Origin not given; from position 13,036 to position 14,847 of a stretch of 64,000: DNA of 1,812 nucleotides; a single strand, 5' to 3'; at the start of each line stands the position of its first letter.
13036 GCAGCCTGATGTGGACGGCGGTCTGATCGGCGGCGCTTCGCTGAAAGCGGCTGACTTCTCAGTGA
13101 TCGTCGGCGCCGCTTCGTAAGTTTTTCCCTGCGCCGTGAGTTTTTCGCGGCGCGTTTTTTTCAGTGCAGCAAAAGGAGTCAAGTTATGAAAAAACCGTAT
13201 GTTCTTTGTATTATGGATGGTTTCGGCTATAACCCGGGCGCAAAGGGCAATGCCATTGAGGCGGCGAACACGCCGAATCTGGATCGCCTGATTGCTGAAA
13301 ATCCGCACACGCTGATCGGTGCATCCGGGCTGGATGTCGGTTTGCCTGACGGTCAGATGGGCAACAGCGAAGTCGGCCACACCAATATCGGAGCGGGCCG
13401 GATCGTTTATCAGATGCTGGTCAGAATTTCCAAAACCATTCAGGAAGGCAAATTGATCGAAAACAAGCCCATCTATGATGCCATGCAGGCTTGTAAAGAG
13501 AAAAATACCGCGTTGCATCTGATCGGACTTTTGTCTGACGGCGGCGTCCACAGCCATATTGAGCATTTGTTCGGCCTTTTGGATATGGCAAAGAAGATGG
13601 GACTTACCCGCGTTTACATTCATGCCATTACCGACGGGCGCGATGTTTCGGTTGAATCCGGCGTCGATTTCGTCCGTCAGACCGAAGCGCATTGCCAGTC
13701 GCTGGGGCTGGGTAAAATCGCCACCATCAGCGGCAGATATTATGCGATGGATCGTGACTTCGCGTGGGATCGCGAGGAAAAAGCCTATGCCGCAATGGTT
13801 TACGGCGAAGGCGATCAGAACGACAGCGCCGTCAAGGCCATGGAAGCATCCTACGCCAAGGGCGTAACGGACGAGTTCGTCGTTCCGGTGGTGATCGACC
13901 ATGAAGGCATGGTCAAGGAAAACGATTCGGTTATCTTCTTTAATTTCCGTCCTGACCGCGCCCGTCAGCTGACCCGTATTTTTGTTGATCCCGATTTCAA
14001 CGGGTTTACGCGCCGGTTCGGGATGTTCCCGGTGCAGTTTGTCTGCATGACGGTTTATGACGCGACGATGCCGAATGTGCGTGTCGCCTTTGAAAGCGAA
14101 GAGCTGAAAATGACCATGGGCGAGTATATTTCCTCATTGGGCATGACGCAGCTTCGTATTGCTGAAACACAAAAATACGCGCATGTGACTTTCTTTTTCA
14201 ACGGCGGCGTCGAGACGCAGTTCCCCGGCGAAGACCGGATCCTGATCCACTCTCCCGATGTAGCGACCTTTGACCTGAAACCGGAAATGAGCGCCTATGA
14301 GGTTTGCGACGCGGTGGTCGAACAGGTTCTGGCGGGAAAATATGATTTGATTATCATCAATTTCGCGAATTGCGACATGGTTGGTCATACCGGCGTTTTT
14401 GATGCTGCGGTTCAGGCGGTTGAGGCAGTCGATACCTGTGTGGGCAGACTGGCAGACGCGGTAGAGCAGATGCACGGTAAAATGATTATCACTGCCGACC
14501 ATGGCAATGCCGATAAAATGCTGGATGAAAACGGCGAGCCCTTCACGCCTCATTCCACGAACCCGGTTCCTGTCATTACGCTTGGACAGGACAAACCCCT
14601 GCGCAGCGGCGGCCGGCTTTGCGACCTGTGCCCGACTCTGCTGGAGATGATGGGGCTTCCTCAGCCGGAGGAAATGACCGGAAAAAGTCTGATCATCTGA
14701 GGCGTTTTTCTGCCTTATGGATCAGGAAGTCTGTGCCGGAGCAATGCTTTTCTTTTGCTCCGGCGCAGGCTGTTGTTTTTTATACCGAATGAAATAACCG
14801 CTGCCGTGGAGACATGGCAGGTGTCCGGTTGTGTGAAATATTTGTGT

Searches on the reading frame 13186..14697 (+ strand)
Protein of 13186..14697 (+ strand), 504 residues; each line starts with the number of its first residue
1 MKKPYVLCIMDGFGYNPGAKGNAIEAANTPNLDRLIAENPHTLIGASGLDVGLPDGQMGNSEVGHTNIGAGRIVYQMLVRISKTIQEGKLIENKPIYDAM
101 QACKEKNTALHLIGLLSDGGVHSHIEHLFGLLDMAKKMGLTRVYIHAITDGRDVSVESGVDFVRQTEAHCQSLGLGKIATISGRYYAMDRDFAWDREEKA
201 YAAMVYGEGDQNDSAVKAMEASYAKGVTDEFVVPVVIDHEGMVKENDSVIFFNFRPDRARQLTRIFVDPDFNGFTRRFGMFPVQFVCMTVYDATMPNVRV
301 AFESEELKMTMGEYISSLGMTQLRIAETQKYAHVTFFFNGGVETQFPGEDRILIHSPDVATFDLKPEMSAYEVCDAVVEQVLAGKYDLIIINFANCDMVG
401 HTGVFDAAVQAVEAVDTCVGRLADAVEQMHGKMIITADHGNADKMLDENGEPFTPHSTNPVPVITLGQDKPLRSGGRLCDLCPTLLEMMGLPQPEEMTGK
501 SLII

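Call 14: search_protein_families(library=pfam, proteins=[window:13186-14697:+], max_evalue=0.01)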
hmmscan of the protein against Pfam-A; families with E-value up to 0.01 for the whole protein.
window:13186-14697:+ (504 aa): 4 families
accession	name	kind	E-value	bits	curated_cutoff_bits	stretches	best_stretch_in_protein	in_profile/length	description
PF06415.18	iPGM_N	-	3.8e-85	285.2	27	1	81-292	1-216/217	BPG-independent PGAM N-terminus (iPGM_N)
PF01676.23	Metalloenzyme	-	6.8e-84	281.7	24.3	1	3-492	1-251/252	Metalloenzyme superfamily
PF01663.27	Phosphodiest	-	6.3e-07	29.7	23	1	381-443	157-223/342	Type I phosphodiesterase / nucleotide pyrophosphatase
PF08665.17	PglZ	-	0.0019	18.7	25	1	382-441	110-172/179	PglZ domain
